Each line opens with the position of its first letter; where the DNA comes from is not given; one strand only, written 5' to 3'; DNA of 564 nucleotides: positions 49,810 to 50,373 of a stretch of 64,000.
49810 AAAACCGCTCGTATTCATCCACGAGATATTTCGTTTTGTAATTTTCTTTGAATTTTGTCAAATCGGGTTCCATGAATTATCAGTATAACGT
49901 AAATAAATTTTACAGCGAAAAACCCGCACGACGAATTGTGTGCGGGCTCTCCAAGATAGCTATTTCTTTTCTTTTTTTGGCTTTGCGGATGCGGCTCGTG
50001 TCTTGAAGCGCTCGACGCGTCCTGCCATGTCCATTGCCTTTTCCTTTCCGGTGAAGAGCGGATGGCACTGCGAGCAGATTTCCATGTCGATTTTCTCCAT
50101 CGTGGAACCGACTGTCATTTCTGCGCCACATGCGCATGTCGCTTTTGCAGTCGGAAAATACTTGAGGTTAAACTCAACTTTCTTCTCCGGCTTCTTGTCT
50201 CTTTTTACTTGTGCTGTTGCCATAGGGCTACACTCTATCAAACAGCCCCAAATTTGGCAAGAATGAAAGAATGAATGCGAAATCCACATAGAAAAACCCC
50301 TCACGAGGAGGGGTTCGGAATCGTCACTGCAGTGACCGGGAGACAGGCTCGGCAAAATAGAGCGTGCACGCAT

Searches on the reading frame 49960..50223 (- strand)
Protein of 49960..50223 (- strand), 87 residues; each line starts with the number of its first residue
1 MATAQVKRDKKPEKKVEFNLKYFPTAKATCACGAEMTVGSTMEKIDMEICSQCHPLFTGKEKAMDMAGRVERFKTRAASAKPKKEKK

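Call 79: search_protein_families(library=pfam, proteins=[window:49960-50223:-], max_evalue=0.01)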
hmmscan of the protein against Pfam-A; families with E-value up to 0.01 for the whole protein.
window:49960-50223:- (87 aa): 1 family
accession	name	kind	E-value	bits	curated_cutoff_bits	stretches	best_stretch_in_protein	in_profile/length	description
PF01197.23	Ribosomal_L31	-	2.4e-20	72.9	27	1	24-76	10-63/65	Ribosomal protein L31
